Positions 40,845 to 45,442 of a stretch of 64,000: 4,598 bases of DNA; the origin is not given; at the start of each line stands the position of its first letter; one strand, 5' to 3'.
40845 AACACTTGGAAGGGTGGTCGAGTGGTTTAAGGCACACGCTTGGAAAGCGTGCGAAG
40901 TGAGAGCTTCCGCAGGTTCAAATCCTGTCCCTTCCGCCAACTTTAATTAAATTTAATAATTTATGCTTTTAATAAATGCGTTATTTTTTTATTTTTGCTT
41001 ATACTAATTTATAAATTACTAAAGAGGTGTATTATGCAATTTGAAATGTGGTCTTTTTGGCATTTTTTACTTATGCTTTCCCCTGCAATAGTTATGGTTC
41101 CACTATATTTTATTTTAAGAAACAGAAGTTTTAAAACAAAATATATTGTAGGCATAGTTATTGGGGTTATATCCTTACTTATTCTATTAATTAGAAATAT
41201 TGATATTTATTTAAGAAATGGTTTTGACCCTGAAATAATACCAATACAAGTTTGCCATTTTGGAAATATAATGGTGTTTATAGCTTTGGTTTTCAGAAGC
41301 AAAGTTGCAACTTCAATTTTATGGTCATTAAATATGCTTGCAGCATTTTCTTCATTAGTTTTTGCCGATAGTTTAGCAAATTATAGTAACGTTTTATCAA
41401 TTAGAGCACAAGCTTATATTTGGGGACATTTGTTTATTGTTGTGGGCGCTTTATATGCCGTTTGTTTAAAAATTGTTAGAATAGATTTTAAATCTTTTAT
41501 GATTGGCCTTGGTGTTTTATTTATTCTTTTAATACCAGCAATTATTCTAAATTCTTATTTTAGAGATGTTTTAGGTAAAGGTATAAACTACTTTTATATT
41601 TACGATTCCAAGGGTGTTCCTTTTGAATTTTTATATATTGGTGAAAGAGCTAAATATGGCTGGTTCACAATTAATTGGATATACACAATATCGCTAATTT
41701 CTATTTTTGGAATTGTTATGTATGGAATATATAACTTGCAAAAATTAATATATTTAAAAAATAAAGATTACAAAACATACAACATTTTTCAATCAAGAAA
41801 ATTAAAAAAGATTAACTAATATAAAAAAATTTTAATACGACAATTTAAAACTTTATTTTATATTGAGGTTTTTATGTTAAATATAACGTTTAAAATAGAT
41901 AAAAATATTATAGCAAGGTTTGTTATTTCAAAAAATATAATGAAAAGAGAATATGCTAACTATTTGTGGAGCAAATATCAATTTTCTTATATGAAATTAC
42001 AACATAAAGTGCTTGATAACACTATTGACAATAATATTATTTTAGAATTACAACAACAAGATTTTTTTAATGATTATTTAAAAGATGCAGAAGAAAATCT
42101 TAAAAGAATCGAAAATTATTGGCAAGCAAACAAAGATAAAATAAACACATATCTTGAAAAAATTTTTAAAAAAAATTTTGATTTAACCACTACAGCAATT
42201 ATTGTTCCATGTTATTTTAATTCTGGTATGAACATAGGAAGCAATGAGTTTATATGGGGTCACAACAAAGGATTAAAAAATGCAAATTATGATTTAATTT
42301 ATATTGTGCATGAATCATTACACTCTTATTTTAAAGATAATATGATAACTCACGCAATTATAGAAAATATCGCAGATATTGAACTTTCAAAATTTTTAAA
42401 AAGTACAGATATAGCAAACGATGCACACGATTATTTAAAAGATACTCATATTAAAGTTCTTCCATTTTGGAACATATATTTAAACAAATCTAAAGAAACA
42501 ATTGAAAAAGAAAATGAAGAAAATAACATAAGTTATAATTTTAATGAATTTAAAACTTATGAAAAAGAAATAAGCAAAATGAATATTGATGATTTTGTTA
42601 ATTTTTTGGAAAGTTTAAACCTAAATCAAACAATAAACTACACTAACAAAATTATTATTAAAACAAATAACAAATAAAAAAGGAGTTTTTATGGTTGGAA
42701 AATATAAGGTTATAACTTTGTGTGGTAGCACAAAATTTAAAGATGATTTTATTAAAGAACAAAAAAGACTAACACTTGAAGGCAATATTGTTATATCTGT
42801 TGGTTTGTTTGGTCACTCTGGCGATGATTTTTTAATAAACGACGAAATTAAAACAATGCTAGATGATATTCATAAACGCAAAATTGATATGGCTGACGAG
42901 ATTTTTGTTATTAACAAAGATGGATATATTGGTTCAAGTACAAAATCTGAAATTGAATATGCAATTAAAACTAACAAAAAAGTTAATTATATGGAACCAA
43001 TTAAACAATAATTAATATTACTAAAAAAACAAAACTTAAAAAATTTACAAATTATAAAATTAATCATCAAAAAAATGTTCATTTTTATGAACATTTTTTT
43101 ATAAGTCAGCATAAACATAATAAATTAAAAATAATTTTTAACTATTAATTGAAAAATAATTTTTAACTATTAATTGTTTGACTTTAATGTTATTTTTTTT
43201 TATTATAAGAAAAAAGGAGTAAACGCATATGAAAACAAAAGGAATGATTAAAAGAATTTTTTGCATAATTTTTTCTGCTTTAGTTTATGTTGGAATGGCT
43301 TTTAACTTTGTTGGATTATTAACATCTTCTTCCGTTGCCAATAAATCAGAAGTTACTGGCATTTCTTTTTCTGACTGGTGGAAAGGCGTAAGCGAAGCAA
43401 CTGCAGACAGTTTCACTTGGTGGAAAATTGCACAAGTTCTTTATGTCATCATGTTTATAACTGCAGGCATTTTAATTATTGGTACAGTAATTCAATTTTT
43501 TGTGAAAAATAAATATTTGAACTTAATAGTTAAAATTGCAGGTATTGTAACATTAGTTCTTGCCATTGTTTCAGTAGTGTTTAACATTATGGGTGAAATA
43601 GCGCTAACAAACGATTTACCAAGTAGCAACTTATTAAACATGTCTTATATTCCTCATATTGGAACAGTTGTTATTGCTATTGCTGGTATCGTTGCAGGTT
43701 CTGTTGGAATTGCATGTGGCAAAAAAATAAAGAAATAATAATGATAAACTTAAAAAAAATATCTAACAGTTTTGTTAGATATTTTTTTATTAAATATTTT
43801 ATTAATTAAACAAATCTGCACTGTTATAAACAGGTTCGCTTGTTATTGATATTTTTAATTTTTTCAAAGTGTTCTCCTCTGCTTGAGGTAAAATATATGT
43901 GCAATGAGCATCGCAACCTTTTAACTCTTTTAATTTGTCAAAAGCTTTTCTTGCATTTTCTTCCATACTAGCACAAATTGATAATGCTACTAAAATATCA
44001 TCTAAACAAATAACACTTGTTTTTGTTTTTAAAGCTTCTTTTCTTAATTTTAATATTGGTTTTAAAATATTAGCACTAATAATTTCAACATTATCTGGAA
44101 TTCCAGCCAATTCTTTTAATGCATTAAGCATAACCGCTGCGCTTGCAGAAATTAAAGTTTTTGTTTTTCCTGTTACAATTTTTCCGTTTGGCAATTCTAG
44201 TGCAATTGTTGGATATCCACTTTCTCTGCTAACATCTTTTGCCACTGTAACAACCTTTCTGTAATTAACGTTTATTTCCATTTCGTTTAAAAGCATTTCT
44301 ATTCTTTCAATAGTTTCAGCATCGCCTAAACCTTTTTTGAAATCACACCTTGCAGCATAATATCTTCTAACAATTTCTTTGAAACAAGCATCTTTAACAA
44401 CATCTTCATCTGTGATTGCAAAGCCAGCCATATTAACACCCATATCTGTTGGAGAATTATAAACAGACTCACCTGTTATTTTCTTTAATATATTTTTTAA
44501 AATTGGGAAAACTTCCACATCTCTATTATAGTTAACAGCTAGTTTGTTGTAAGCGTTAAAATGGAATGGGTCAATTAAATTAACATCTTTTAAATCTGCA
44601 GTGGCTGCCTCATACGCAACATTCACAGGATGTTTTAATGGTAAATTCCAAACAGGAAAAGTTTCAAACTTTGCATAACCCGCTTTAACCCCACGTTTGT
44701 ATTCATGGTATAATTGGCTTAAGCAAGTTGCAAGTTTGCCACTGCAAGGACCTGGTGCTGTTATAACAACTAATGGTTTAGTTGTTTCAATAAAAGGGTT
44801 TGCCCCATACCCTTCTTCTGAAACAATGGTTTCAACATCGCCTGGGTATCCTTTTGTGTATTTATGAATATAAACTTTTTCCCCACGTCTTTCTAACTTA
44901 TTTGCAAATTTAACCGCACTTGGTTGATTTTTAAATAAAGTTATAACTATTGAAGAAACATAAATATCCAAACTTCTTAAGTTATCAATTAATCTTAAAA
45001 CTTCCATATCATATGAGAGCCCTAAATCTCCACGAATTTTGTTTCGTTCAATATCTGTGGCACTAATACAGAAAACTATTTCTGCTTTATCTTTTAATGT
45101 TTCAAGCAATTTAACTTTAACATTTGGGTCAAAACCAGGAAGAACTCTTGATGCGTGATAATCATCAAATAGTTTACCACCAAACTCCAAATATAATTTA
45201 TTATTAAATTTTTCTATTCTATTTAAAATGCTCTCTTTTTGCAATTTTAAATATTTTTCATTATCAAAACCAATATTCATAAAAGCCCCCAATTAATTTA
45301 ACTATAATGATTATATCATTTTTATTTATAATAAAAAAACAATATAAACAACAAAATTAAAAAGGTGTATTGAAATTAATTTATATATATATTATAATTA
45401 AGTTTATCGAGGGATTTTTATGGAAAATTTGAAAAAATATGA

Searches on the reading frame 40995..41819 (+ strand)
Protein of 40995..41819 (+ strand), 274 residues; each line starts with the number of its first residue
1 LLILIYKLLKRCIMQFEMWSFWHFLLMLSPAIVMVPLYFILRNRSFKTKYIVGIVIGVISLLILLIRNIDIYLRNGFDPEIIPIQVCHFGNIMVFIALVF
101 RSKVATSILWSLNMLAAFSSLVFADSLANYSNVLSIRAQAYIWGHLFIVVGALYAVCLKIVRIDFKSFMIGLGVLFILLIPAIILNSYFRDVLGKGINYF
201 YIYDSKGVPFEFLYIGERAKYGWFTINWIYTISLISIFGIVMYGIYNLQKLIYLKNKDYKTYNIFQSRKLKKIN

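Call 71: search_protein_families(library=pfam, proteins=[window:40995-41819:+], max_evalue=0.00001)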
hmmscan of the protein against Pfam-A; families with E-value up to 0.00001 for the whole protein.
window:40995-41819:+ (274 aa): 1 family
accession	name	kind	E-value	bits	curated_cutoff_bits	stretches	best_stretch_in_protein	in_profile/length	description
PF14808.11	TMEM164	-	7.1e-16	58.8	25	1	19-245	2-216/217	TMEM164 family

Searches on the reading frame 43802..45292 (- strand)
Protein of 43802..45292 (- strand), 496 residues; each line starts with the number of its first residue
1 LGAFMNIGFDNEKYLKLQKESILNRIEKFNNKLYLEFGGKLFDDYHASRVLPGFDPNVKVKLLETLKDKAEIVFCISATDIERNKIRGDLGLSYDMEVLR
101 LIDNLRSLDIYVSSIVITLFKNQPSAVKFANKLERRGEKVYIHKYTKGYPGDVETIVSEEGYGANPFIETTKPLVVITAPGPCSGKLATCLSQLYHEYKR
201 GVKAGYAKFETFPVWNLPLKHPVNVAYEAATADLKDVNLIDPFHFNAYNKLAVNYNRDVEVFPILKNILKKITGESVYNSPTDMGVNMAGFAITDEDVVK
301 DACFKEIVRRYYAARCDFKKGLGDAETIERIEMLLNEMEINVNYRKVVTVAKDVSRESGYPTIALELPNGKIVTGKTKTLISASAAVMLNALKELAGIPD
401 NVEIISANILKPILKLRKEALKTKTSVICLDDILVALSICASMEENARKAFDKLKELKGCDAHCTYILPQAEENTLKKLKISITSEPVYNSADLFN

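Call 71: search_protein_families(library=pfam, proteins=[window:43802-45292:-], max_evalue=0.00001)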
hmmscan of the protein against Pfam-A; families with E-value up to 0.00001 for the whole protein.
window:43802-45292:- (496 aa): 2 families
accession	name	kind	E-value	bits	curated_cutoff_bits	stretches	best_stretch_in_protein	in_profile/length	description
PF08903.17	DUF1846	-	1.8e-171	569.8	27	1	7-338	1-332/333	Domain of unknown function DUF1846, N-terminal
PF20921.3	DUF1846_C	-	1.6e-52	177.8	27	1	344-495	2-153/153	Domain of unknown function DUF1846, C-terminal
